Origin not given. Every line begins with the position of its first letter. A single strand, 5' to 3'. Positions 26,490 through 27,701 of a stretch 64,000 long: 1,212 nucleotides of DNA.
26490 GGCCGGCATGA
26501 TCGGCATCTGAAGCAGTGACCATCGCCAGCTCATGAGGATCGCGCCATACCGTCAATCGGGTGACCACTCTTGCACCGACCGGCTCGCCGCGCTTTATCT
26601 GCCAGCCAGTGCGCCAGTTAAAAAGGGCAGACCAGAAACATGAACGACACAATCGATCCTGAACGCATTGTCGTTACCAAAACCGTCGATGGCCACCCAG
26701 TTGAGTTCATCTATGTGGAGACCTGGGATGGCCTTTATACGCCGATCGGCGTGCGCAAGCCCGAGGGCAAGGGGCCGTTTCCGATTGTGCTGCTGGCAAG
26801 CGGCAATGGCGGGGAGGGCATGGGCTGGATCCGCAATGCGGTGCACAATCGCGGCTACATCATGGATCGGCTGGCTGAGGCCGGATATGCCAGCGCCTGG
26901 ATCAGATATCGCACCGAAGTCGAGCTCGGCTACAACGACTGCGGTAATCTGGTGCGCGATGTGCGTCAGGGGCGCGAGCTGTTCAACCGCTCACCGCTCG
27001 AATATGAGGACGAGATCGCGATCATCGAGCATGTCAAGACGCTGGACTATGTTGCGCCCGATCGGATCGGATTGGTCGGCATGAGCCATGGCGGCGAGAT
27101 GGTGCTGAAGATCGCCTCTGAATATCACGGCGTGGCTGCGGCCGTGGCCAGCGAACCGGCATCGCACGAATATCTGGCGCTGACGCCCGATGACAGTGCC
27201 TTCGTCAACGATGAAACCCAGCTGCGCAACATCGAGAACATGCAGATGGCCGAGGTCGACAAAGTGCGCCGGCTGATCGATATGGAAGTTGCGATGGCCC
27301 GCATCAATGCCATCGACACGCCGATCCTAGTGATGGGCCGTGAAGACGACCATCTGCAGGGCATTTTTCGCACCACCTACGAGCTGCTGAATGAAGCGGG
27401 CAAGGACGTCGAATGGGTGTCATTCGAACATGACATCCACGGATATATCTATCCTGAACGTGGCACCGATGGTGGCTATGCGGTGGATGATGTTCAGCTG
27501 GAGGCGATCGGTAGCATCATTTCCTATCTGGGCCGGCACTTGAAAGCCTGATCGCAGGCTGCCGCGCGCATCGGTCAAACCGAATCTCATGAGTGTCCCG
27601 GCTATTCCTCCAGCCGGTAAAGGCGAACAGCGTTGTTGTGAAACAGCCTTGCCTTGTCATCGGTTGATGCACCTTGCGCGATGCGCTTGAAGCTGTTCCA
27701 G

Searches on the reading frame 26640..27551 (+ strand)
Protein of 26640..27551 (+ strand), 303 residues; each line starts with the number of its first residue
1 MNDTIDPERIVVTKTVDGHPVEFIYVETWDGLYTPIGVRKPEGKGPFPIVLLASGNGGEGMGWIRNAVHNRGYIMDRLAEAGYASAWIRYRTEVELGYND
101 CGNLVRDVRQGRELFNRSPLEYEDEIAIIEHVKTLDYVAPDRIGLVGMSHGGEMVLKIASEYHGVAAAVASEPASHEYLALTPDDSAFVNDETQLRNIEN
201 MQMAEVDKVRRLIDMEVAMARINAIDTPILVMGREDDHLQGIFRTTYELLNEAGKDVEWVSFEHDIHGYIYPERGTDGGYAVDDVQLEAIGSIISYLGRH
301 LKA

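Call 54: search_protein_families(library=pfam, proteins=[window:26640-27551:+], max_evalue=0.001)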
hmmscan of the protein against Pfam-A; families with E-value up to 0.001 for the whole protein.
window:26640-27551:+ (303 aa): 5 families
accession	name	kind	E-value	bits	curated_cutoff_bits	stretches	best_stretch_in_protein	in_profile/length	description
PF01738.24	DLH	-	1.9e-09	37.9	21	1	73-275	32-194/217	Dienelactone hydrolase family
PF00326.27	Peptidase_S9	-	1.6e-08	34.7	22.6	1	121-274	44-194/213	Prolyl oligopeptidase family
PF07859.19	Abhydrolase_3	-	2.1e-07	31.3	25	1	117-270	44-209/210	alpha/beta hydrolase fold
PF08840.17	BAAT_C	-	2.6e-07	31.3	20.9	1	129-240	10-127/210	BAAT / Acyl-CoA thioester hydrolase C terminal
PF05448.18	AXE1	-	0.00065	19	21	1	93-177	129-212/321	Acetyl xylan esterase (AXE1)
